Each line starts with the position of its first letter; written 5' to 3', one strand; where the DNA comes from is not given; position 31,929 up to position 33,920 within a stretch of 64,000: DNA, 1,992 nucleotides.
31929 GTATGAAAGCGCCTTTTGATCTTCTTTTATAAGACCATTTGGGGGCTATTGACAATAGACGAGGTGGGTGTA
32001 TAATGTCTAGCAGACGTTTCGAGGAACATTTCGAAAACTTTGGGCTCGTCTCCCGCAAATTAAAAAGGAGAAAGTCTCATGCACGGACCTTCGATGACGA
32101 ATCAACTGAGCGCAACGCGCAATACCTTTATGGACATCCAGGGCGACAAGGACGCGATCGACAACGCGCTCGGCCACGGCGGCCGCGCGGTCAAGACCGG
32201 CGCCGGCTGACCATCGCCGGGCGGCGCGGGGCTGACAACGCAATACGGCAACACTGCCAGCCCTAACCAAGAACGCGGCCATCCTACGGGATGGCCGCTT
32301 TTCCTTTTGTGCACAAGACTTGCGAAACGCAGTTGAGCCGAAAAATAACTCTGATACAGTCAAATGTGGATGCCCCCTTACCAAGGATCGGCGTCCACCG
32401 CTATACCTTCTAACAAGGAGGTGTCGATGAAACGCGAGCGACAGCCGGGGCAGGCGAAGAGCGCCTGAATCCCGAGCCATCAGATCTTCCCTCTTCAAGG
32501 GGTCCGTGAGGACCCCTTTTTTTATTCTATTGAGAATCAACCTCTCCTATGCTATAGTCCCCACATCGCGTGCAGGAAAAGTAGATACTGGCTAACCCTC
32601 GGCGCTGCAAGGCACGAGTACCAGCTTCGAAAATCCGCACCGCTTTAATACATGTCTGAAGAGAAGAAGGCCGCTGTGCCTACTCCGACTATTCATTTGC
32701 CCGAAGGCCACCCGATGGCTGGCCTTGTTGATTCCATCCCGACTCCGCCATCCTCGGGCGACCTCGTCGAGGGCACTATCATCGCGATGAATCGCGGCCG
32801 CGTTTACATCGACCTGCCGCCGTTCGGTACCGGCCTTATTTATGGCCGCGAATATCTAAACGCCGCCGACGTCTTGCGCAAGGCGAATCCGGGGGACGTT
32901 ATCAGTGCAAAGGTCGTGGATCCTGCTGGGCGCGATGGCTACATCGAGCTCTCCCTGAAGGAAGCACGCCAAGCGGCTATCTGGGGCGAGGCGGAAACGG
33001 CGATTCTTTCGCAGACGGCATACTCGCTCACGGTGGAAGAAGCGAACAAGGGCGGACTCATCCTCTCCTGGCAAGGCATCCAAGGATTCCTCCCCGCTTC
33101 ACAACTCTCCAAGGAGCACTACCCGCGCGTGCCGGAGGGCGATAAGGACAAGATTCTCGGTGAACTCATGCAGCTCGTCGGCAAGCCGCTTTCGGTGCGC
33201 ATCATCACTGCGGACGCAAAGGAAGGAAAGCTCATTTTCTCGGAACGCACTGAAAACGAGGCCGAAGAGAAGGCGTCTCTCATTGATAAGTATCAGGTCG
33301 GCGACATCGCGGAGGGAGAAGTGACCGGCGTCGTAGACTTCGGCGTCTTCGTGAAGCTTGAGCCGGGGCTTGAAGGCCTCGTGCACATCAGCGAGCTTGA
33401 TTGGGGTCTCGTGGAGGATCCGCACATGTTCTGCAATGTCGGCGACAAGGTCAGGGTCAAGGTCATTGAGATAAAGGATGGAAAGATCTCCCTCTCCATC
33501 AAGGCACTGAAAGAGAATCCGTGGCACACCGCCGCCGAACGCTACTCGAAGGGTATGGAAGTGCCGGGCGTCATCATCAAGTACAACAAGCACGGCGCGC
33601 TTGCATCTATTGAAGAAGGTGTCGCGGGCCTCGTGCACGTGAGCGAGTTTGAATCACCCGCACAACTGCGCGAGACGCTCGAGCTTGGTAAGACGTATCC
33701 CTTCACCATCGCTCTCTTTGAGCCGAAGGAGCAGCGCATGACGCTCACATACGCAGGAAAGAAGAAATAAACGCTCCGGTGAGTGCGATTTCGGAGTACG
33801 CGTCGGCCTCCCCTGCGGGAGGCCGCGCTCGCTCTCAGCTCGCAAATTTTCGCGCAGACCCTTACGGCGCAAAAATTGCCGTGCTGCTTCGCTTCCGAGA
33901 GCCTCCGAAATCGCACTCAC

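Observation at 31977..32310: Self-contained micro-gene: consensus promoter, perfect SD, 43-aa ORF and strong terminator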

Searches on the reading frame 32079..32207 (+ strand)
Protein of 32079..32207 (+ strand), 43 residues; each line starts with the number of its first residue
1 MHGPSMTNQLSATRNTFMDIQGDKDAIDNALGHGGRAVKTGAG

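Call 9: find_homologous_proteins(query=window:32079-32207:+, max_evalue=10)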
Query seq(43 aa) (43 aa): 1 proteins with E <= 10 among 1 candidates.
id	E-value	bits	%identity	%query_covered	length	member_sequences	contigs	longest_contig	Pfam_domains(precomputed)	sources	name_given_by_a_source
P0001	5.6e-21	89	100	100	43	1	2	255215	-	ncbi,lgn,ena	-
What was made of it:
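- Tried and rejected: The word-indexed search of 5.8 billion proteins returned only the query itself (call 9).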

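Call 10: find_encoding_contigs(protein=P0001, flank=3000, max_places=6)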
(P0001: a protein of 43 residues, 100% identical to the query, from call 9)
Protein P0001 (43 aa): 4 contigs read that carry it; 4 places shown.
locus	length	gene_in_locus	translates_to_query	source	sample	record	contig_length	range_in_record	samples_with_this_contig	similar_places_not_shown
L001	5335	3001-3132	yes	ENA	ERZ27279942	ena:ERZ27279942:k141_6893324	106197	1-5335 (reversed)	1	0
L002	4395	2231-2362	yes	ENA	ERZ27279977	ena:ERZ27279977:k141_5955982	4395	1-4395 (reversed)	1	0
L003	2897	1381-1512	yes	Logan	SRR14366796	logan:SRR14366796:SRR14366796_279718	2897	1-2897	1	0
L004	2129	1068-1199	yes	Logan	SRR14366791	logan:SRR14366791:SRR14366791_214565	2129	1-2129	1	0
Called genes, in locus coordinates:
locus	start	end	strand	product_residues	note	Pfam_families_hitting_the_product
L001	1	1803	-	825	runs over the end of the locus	PF00521:DNA_topoisoIV, PF03989:DNA_gyraseA_C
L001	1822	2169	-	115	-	-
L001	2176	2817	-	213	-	PF13483:Lactamase_B_3, PF12706:Lactamase_B_2 (weak)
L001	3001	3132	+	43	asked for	-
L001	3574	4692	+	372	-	PF23459:S1_RRP5 (faint), PF00575:S1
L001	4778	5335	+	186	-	?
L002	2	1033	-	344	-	?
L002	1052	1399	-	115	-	-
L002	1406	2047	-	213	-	PF13483:Lactamase_B_3, PF12706:Lactamase_B_2 (weak)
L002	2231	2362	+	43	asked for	-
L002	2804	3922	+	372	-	PF23459:S1_RRP5 (faint), PF00575:S1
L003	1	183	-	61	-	?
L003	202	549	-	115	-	-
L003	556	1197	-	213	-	PF13483:Lactamase_B_3, PF12706:Lactamase_B_2 (weak)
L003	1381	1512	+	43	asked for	-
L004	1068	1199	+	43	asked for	-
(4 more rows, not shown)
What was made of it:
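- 32079..32210 (+): ORF of 43 codons plus stop: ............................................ Properties: 4.4 kDa, pI 6.7, GRAVY -0.59. Gene callers in public assemblies also called this ORF (calls 9, 10).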

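Call 28: search_protein_representatives(protein=window:32079-32207:+)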
Query: 43 residues. Proteins with E-value up to 0.001 (for the whole library): 4; up to 1e-10: 1; up to 1e-30: 0. The best 4 are listed.
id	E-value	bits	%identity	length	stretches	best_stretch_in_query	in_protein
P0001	1.8e-21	89.2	100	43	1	1-43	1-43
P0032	1.1e-06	44.0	35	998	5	4-32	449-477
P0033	2.3e-05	39.9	37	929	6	3-37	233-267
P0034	2.3e-04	36.8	52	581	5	13-35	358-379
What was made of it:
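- On FG-GAP / calcium-binding repeat proteins (source of the only non-self phmmer hits): The hits P0032-P0034 are long repeat proteins scored over 5-6 stretches (call 28).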

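Call 31: search_protein_families(library=pfam, proteins=[P0032, P0033, P0034, P0001], max_evalue=0.01)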
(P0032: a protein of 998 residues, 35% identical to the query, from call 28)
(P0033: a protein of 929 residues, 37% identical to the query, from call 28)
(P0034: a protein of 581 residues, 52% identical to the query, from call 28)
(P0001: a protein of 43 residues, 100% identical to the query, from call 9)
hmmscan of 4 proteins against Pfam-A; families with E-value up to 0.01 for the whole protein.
P0032 (998 aa): 4 families
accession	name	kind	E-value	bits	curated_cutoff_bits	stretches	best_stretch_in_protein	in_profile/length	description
PF10224.14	DUF2205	-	3.1e-17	62.9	26.7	0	193-230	31-68/75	Short coiled-coil protein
PF18774.7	APOBEC4_like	-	1.1e-11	45.3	26.7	0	578-607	31-62/131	APOBEC4-like -AID/APOBEC-deaminase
PF05325.16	DUF730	-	2.5e-05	24.7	32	0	196-224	68-96/122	Protein of unknown function (DUF730)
PF02578.20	Cu-oxidase_4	-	0.0081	16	22.9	0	338-373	21-56/238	Multi-copper polyphenol oxidoreductase laccase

P0033 (929 aa): 4 families
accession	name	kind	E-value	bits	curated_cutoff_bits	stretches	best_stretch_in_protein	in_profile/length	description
PF13531.11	SBP_bac_11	-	1.3e-10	41.9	25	0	190-226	130-167/227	Bacterial extracellular solute-binding protein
PF03876.22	SHS2_Rpb7-N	-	0.00012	22.5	24.8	0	200-239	12-51/57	SHS2 domain found in N terminus of Rpb7p/Rpc25p/MJ0397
PF24026.1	DUF7337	-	0.00017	22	30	0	60-82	5-27/61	Family of unknown function (DUF7337)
PF04682.17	Herpes_BTRF1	-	0.00056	19.8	25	0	95-118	214-237/259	Herpesvirus BTRF1 protein conserved region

P0034 (581 aa): 2 families
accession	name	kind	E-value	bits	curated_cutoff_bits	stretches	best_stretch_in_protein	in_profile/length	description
PF13517.12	FG-GAP_3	-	2.1e-12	47.9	26.9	0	441-516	1-60/61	FG-GAP-like repeat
PF20009.4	GEVED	-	0.0083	17.4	24.4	0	285-299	5-16/78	GEVED domain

P0001 (43 aa): 0 families
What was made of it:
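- On Double-glycine leader bacteriocin / RiPP precursor: The peptide has no Pfam hit (call 31).
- On FG-GAP / calcium-binding repeat proteins (source of the only non-self phmmer hits): The 43-mer itself has no Pfam match (call 31) and holds at most one partial motif.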

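Call 36: find_related_loci(query=A2, collection=metagenome_contigs, flank=1500)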
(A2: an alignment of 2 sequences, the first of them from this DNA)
Query A2 (43 aa) in metagenome_contigs; peptide patterns used: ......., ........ (x = any residue, [..] = any of these).
150 stretches matched a pattern, but none encodes a relative of the query by tblastn (E <= 1e-3).

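Call 60: predict_structure(protein=window:32079-32207:+)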
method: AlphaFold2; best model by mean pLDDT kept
length: 43 residues; sequences in the alignment: 1
mean_pLDDT: 76.3   pTM: 0.38
mean pLDDT of the five models: 76.3, 75.8, 67.8, 62.3, 54.3
residues with pLDDT >= 90: 3; 70-90: 24; 50-70: 15; < 50: 1
segments of 3 or more residues with pLDDT < 50: none
pLDDT, mean of each block of 10 residues (from residue 1): 75 89 83 64 57
secondary structure, 60 per line:
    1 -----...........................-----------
elements in order: H6-32
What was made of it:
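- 32079..32210 (+): AlphaFold2 on the single sequence gives a helix at residues 6-32 with a Gly-rich tail, pLDDT 76 (call 60).
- Tried and rejected: That is too little information for a fold search (call 60).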

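Call 73: search_protein_families(library=padloc, proteins=[window:32079-32207:+], max_evalue=0.01)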
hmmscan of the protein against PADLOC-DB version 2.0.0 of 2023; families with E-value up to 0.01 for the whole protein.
seq(43 aa): 0 families
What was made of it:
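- Closest known: Hypervariable effector gene families with conserved non-coding or leader parts. Different: No known defence or toxin family matched (call 73).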

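Call 79: find_related_loci(query=A2, collection=viral_contigs, flank=1500)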
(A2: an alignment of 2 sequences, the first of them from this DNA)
Query A2 (43 aa) in viral_contigs; peptide patterns used: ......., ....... (x = any residue, [..] = any of these).
12 stretches matched a pattern, but none encodes a relative of the query by tblastn (E <= 1e-3).
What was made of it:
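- Tried and rejected: Scans with the peptide of JGI metagenomes and IMG/VR found nothing (calls 36, 79).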

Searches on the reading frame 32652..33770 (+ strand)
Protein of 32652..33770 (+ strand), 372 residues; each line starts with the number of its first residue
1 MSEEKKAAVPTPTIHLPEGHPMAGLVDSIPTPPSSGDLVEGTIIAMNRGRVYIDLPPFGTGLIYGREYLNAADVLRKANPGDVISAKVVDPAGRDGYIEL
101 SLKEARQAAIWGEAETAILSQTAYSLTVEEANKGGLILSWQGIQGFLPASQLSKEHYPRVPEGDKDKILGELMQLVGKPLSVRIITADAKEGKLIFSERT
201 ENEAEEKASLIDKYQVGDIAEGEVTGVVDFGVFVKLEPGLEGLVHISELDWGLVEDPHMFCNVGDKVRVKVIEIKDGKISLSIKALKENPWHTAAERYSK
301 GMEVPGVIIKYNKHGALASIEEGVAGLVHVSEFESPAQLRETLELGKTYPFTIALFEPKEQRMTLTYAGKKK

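Call 11: list_cluster_members(proteins=[P0001, window:32652-33770:+, window:31254-31895:-])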
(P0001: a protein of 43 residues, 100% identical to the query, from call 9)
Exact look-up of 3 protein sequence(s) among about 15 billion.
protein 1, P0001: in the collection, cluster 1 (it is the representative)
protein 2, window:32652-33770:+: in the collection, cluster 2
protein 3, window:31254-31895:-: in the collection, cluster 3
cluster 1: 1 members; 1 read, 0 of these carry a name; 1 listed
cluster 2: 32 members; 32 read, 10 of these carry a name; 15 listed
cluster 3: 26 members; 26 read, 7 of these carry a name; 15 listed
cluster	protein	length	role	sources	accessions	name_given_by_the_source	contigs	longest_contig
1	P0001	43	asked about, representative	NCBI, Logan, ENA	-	-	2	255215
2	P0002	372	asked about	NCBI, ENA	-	-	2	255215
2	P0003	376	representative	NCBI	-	-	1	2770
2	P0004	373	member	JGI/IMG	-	small subunit ribosomal protein S1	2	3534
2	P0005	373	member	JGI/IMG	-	small subunit ribosomal protein S1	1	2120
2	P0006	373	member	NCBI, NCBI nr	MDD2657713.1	MAG: S1 RNA-binding domain-containing protein [Candidatus Pacebacteria bacterium] | S1 RNA-binding domain-containing protein [Candidatus Paceibacterota bacterium]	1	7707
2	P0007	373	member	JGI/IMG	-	small subunit ribosomal protein S1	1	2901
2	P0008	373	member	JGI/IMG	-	small subunit ribosomal protein S1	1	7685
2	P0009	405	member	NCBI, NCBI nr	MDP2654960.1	MAG: S1 RNA-binding domain-containing protein [bacterium] | S1 RNA-binding domain-containing protein [bacterium]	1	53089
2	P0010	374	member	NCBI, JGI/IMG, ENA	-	small subunit ribosomal protein S1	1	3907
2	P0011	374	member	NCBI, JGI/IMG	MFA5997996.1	MAG: S1 RNA-binding domain-containing protein [Candidatus Paceibacterota bacterium] | small subunit ribosomal protein S1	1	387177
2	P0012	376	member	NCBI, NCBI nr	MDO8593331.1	MAG: S1 RNA-binding domain-containing protein [bacterium] | S1 RNA-binding domain-containing protein [bacterium]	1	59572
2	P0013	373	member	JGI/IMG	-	small subunit ribosomal protein S1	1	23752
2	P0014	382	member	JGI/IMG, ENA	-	-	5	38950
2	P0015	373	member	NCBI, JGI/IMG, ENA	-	-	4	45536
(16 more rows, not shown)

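Call 12: find_related_loci(query=window:32652-33770:+, collection=genome_contigs, flank=3000)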
Query window:32652-33770:+ (372 aa) in genome_contigs; peptide patterns used: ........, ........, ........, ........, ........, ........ (x = any residue, [..] = any of these).
496 stretches matched a pattern; 348 encode a relative of the query (tblastn E <= 1e-3); the best 80 are kept; 80 distinct loci.
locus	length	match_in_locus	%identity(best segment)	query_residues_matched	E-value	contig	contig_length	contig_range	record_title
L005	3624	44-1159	93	1-372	0e+0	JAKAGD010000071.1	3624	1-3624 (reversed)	MAG: bacterium isolate WY2.bin144 NODE_56115_length_3624_cov_1.052331, whole genome shotgun sequence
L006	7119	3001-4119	93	1-372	0e+0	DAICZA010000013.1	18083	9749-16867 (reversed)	MAG TPA_asm: bacterium isolate clean1989 NODE_13_length_18083_cov_4.488004, whole genome shotgun sequence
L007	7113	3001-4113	92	1-371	0e+0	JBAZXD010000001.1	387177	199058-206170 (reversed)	MAG: Candidatus Paceibacterota bacterium isolate SO_2017_GW1_48 NODE_180_length_387177_cov_1.739612_OW334_2017, whole ge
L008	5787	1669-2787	92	1-372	0e+0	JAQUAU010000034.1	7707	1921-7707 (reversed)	MAG: Candidatus Paceibacterota bacterium isolate STC_91 NODE_24447_length_7707_cov_3.338654_Sandtown_C, whole genome sho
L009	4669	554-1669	91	1-372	0e+0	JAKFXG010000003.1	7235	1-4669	MAG: Candidatus Parcubacteria bacterium isolate ND2_Bin_26 ND2_0001316, whole genome shotgun sequence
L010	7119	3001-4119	92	1-372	0e+0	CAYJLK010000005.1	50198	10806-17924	MAG TPA_asm: uncultured Candidatus Saccharibacteria bacterium isolate ERP124720_co1_118 genome assembly, contig: NODE_97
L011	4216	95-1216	90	1-372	0e+0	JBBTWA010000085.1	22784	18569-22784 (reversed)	MAG: Patescibacteria group bacterium isolate H43-bin063_1 H43_bin063_1_000000000085, whole genome shotgun sequence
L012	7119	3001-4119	91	1-372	0e+0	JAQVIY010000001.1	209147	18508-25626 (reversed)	MAG: Candidatus Paceibacterota bacterium isolate STE_50 NODE_69_length_209147_cov_10.986523_Sandtown_E, whole genome sho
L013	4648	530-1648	91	1-372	0e+0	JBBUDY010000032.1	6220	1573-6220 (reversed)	MAG: Patescibacteria group bacterium isolate H32-bin018_1 H32_bin018_1_000000000032, whole genome shotgun sequence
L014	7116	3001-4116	89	1-372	0e+0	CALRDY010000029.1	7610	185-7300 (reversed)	MAG: Candidatus Nomurabacteria bacterium isolate LH-02apr19-231 genome assembly, contig: LH-02apr19-C23779, whole genome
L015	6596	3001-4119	91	1-372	0e+0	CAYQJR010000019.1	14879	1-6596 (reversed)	MAG TPA_asm: uncultured Candidatus Saccharibacteria bacterium isolate SRP136066_co1_416 genome assembly, contig: NODE_44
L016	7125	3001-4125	91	1-372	0e+0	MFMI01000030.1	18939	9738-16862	MAG: Candidatus Kaiserbacteria bacterium RIFCSPLOWO2_02_FULL_54_13 rifcsplowo2_02_scaffold_8202, whole genome shotgun se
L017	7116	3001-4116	90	1-372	0e+0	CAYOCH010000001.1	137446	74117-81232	MAG TPA_asm: uncultured Candidatus Saccharibacteria bacterium isolate SRP093762_co1_108 genome assembly, contig: NODE_63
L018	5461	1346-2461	90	1-372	0e+0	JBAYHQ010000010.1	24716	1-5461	MAG: Candidatus Paceibacterota bacterium isolate SO_2016_GW1_153 scaffold03527_OW334_2016, whole genome shotgun sequence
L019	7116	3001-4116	91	1-371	0e+0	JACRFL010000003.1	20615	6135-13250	MAG: Candidatus Kaiserbacteria bacterium isolate NC_groundwater_1724_Pr3_B-0.1um_57_17 SR-2_scaffold_141_317379, whole g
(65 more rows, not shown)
